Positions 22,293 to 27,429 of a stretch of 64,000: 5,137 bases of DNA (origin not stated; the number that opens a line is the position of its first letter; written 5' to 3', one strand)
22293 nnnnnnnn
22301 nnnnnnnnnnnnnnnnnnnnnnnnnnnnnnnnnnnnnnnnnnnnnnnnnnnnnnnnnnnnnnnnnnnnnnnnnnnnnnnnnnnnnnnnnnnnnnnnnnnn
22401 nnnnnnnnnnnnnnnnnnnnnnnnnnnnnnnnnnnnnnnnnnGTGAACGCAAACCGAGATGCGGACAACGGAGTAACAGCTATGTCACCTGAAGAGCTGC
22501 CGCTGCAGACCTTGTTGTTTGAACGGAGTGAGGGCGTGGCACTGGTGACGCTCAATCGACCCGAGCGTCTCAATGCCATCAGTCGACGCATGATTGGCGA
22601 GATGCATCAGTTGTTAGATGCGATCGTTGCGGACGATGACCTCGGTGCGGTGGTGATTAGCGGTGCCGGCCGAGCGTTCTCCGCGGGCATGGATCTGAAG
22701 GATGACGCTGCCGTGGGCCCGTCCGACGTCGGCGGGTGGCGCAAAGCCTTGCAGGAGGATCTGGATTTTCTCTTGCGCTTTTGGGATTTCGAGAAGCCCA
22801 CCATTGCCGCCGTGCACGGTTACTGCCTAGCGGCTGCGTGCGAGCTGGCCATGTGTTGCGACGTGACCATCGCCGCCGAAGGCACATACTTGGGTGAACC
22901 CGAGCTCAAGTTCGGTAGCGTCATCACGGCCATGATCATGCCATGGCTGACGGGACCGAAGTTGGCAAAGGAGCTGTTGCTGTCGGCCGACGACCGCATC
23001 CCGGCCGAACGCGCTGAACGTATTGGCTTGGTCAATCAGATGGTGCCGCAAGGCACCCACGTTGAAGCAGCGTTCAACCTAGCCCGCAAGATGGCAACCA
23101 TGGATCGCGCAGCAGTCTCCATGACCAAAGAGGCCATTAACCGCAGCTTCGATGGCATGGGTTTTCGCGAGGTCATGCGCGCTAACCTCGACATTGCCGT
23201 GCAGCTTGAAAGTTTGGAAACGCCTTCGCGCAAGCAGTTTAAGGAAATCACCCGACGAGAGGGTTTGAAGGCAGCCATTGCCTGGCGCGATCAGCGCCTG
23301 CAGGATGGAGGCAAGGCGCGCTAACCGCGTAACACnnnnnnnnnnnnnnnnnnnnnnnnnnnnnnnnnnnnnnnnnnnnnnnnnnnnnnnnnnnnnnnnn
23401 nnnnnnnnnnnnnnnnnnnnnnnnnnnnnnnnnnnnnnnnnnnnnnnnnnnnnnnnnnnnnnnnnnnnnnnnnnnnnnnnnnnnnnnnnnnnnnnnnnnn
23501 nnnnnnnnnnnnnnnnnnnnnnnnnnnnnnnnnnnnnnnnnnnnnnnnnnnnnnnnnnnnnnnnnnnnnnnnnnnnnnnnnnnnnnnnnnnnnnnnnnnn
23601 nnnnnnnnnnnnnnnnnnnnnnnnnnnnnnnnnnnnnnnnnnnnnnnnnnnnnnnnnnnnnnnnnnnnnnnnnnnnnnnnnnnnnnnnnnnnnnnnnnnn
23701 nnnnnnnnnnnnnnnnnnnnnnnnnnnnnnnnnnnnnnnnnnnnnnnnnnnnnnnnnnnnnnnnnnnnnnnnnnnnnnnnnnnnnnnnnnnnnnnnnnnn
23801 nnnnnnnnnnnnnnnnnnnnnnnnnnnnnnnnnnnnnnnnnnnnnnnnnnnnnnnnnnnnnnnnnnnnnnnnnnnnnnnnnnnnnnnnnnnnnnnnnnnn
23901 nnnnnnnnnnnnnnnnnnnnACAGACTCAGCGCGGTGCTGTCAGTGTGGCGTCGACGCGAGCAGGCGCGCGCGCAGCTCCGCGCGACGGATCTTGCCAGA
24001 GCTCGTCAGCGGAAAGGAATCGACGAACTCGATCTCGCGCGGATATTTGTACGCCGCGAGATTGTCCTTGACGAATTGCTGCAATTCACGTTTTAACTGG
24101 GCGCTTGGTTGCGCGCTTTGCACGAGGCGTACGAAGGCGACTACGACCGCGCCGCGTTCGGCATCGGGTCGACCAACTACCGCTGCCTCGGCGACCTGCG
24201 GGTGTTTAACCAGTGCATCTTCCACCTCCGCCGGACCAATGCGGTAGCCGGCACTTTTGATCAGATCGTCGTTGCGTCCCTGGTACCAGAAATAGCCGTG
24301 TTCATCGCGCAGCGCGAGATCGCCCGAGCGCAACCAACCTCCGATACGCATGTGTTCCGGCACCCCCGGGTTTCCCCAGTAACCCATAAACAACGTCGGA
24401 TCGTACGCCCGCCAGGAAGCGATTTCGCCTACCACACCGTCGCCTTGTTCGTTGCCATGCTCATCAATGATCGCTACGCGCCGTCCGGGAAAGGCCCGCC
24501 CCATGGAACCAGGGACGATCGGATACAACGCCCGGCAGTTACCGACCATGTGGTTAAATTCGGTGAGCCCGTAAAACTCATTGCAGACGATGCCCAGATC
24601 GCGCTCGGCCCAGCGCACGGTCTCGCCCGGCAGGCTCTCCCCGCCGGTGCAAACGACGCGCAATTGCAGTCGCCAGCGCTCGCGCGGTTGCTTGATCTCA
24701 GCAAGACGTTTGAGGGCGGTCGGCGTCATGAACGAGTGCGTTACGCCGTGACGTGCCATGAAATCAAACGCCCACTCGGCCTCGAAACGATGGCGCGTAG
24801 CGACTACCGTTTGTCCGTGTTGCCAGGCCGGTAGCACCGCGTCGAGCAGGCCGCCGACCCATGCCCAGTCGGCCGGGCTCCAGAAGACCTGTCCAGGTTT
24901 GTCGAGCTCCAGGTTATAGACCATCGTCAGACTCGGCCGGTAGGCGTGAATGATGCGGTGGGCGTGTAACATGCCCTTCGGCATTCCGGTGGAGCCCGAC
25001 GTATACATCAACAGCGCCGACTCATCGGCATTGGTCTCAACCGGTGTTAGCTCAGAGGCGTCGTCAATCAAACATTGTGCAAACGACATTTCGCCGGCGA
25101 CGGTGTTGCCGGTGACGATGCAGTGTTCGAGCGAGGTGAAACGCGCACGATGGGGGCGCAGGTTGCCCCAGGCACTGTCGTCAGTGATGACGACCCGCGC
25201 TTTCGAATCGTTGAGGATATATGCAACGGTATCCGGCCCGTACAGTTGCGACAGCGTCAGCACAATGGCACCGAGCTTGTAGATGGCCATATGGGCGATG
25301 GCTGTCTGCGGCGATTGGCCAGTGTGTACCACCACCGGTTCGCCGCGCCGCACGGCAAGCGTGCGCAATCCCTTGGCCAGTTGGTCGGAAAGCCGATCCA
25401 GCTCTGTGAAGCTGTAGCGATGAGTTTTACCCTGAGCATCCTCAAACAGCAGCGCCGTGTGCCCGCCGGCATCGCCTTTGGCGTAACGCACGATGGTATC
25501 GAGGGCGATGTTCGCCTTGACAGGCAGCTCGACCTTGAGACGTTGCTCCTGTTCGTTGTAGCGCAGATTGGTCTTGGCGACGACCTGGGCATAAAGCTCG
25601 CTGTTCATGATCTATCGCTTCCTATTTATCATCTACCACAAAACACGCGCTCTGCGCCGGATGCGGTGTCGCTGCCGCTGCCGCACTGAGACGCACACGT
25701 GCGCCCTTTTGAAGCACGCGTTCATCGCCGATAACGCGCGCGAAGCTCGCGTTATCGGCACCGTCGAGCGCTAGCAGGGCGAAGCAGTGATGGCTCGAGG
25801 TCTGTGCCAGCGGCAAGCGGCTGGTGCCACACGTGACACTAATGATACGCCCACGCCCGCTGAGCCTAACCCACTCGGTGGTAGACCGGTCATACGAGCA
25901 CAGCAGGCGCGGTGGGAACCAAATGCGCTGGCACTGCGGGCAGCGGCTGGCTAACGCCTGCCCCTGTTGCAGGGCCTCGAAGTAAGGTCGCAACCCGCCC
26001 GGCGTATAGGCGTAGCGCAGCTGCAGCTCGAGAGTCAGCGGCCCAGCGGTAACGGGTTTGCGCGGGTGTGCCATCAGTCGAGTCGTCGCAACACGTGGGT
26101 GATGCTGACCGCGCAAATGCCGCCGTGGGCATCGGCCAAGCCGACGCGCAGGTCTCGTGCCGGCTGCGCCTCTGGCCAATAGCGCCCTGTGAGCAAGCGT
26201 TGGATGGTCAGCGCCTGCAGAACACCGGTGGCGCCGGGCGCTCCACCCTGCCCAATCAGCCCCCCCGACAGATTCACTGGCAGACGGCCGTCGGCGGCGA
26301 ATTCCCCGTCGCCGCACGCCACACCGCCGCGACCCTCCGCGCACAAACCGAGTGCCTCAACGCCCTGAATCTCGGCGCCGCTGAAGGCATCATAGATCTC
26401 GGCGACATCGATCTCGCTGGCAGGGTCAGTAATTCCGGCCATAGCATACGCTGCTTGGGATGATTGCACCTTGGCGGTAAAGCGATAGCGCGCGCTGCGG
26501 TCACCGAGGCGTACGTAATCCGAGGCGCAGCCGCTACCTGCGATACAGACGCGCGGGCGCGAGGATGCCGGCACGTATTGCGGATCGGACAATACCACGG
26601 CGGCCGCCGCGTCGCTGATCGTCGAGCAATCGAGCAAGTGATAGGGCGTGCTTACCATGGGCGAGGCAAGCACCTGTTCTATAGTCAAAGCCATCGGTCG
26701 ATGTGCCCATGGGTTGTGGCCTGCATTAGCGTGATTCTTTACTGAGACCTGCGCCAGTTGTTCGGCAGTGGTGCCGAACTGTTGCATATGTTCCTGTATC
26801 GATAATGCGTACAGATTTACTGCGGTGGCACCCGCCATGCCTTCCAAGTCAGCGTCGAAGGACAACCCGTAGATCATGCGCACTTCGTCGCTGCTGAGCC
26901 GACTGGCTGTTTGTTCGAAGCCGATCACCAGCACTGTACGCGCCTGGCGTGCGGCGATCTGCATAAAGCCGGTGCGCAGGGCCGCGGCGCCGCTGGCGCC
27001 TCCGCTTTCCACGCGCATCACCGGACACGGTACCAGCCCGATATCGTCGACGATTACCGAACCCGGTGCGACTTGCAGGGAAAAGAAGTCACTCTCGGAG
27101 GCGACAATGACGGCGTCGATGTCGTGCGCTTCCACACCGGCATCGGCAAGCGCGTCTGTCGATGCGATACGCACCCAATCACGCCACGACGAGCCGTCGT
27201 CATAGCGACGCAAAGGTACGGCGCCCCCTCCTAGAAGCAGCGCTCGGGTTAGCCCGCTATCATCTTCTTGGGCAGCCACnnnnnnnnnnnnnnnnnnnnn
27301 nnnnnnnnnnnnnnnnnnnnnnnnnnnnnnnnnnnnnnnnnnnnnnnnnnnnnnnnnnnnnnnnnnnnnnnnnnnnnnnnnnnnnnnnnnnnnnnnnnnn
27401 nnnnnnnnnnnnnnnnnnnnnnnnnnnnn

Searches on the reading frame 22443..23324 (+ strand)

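Call 33: search_protein_families(library=pfam, proteins=[window:22443-23324:+], max_evalue=0.00001)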
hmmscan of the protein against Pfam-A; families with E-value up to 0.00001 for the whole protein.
window:22443-23324:+ (293 aa): 2 families
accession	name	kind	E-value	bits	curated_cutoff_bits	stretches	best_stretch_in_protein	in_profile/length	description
PF00378.25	ECH_1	-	1.6e-46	159.1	27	1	27-258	1-230/251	Enoyl-CoA hydratase/isomerase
PF16113.10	ECH_2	-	1.2e-21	78.1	27.2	1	33-218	2-189/335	Enoyl-CoA hydratase/isomerase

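Call 76: search_protein_families(library=ncbifam, proteins=[window:22443-23324:+], max_evalue=1e-10)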
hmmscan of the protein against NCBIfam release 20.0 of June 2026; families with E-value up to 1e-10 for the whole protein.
window:22443-23324:+ (293 aa): 67 families (the best 25 are shown)
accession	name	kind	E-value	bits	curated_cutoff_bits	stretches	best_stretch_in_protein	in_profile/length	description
NF006140.0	PRK08290.1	subfamily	1.4e-50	172.2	280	1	22-253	8-258/292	enoyl-CoA hydratase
NF006128.0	PRK08272.1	subfamily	1.8e-48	165.4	257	2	109-290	124-302/308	crotonase/enoyl-CoA hydratase family protein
NF051848.1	EnCoAHydtEchA19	equivalog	8.1e-47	159.9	400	1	24-248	2-227/258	enoyl-CoA hydratase EchA19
NF004517.0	PRK05862.1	equivalog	7.6e-45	153.4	396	1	22-238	4-217/257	enoyl-CoA hydratase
NF004475.0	PRK05809.1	subfamily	3.8e-42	144.6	394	1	21-284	3-255/260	short-chain-enoyl-CoA hydratase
NF004634.0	PRK05980.1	equivalog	1.5e-39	135.9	375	1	23-237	4-222/263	crotonase/enoyl-CoA hydratase family protein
NF004840.0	PRK06190.1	equivalog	4.1e-39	134.8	253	1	23-258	5-238/260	enoyl-CoA hydratase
NF007239.0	PRK09674.1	equivalog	7.4e-39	133.7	371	1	22-237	4-216/257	2,3-dehydroadipyl-CoA hydratase PaaF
NF006100.0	PRK08252.1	subfamily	9.8e-37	126.9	282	1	23-237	4-213/254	crotonase/enoyl-CoA hydratase family protein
NF006008.0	PRK08139.1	equivalog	1.1e-36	126.8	313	1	22-235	11-223/266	enoyl-CoA hydratase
NF006007.0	PRK08138.1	subfamily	3.3e-35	121.7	355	1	27-282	13-254/261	enoyl-CoA hydratase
NF004525.0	PRK05870.1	equivalog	3.7e-35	122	285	1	22-265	3-241/249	enoyl-CoA hydratase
NF006588.0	PRK09120.1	equivalog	8e-35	120.3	276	1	22-236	8-225/276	p-hydroxycinnamoyl CoA hydratase/lyase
NF005802.0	PRK07657.1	equivalog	1.7e-34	119.5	363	1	29-237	11-219/260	enoyl-CoA hydratase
NF005073.0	PRK06495.1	subfamily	2.2e-34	118.9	296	1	26-259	8-237/257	enoyl-CoA hydratase/isomerase family protein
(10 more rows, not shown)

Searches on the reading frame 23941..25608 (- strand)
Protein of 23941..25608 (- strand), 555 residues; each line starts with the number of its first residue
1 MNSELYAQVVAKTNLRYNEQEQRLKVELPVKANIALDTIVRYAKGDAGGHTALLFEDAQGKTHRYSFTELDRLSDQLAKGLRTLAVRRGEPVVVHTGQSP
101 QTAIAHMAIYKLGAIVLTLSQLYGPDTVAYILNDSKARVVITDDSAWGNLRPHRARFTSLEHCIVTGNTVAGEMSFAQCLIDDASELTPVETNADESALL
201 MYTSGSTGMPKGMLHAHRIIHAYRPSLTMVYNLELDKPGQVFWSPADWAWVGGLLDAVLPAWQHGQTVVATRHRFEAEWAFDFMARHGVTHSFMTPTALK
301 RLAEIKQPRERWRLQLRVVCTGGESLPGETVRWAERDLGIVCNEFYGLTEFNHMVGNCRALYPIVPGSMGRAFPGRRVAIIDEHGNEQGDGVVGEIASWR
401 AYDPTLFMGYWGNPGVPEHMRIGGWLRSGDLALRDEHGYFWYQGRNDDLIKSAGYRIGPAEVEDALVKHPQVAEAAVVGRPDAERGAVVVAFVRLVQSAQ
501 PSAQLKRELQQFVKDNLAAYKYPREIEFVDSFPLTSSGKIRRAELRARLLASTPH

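Call 33: search_protein_families(library=pfam, proteins=[window:23941-25608:-], max_evalue=0.00001)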
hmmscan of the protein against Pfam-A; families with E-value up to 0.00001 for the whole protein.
window:23941-25608:- (555 aa): 2 families
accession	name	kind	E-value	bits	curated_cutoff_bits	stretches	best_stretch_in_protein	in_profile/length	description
PF00501.34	AMP-binding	-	5.8e-68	229.9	29.9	1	48-411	9-384/384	AMP-binding enzyme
PF13193.12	AMP-binding_C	-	5.7e-25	88.5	24.5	1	461-539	1-76/76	AMP-binding enzyme C-terminal domain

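Call 76: search_protein_families(library=ncbifam, proteins=[window:23941-25608:-], max_evalue=1e-10)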
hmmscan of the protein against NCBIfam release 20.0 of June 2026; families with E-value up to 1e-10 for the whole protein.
window:23941-25608:- (555 aa): 98 families (the best 25 are shown)
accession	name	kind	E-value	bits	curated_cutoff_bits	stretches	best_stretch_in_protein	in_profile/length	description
NF003313.0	PRK04319.1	equivalog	2.7e-122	408.9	729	1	11-550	22-562/574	acetate--CoA ligase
NF047394.1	AcylCoAsynMbcS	equivalog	9.3e-99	331.4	850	1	29-548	9-519/525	acyl-CoA synthetase MbcS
NF004837.0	PRK06187.1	subfamily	3.5e-97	325.9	476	1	34-551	8-524/531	long-chain-fatty-acid--CoA ligase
TIGR02262.1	benz_CoA_lig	subfamily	1e-82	278.5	375.25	1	39-547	10-507/508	benzoate-CoA ligase family protein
NF001208.0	PRK00174.1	subfamily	5.6e-77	259.5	657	1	30-546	75-617/649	acetate--CoA ligase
TIGR02188.1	Ac_CoA_lig_AcsA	equivalog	1.9e-76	257.7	724.95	1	31-547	55-603/629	acetate--CoA ligase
NF004822.0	PRK06178.1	equivalog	2.1e-68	231.3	782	2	184-549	202-567/571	acyl-CoA synthetase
NF005857.1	PRK07786.1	exception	5.4e-67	226.4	733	1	64-548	34-511/513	fatty-acid--CoA ligase FadD5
NF006181.0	PRK08314.1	subfamily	6.2e-67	226.1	705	2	175-545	185-550/563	long-chain-fatty-acid--CoA ligase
NF006182.0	PRK08316.1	subfamily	1e-64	218.9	663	1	35-549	12-517/523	fatty acyl-CoA synthetase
NF005714.0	PRK07529.1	subfamily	9.9e-64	215.8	632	1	27-548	27-575/640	acyl-CoA synthetase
NF005702.0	PRK07514.1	subfamily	1.2e-62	211.9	558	1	60-548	25-499/506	malonyl-CoA synthase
NF005676.0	PRK07470.1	equivalog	1.5e-62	212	774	1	34-551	20-531/544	acyl-CoA synthetase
NF004758.0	PRK06087.1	equivalog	1.4e-60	205.3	736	1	56-550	44-536/548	medium-chain fatty-acid--CoA ligase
NF004114.0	PRK05605.1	equivalog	2.6e-60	204.3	766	2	176-552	202-572/575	long-chain-fatty-acid--CoA ligase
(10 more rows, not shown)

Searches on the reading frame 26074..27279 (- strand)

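Call 33: search_protein_families(library=pfam, proteins=[window:26074-27279:-], max_evalue=0.00001)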
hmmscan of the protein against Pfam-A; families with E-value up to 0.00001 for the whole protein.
window:26074-27279:- (401 aa): 2 families
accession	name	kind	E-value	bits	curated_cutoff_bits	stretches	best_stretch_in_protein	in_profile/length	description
PF22691.2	Thiolase_C_1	-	2.2e-28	99.3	28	1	263-399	14-144/144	Thiolase C-terminal domain-like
PF00108.29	Thiolase_N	-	2.6e-11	43.9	26.4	1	35-192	26-190/260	Thiolase, N-terminal domain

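Call 76: search_protein_families(library=ncbifam, proteins=[window:26074-27279:-], max_evalue=1e-10)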
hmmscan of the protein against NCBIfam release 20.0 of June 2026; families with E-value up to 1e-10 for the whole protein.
window:26074-27279:- (401 aa): 17 families
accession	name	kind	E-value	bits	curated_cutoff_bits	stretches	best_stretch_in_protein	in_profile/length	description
NF004720.0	PRK06064.1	subfamily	2.6e-89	299.7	420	1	30-399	20-387/389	thiolase domain-containing protein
NF004982.0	PRK06365.1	equivalog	1.1e-76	258.6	695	2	16-262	21-266/430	thiolase domain-containing protein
NF053570.1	AcCoTHIOL_METTL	equivalog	3e-71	240.3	600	1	30-398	20-382/385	acetyl-CoA acetyltransferase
NF005704.0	PRK07516.1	subfamily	3.1e-61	207.5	412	1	31-366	21-356/389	thiolase domain-containing protein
NF009228.0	PRK12578.1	subfamily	1.4e-57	195.1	485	1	18-397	10-385/387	thiolase domain-containing protein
NF004721.0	PRK06065.1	equivalog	3.5e-54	184.2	455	1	34-398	32-392/393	thiolase domain-containing protein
NF006180.0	PRK08313.1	subfamily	1e-53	182.6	514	1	29-387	22-372/389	thiolase domain-containing protein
NF004810.0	PRK06157.1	equivalog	2.9e-53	181.5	403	1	34-394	29-390/400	acetyl-CoA acetyltransferase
NF006010.0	PRK08142.1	subfamily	6.9e-52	176.5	462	1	16-393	10-378/388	thiolase domain-containing protein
NF004811.0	PRK06158.1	subfamily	5.5e-50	170.4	421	1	30-397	26-378/384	acetyl-CoA acetyltransferase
NF006102.0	PRK08256.1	subfamily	9e-49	166.6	436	1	12-391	4-385/394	lipid-transfer protein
NF004715.0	PRK06059.1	equivalog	2.2e-43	148.7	424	1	14-383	7-384/399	lipid-transfer protein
NF004936.0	PRK06289.1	equivalog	4.2e-36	124.6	375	1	28-365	22-371/405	acetyl-CoA acetyltransferase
NF004722.0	PRK06066.1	equivalog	4.5e-36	124.6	516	1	29-365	22-353/385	thiolase domain-containing protein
NF005892.0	PRK07855.1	subfamily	2.3e-33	115.6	469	1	37-356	31-354/390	lipid-transfer protein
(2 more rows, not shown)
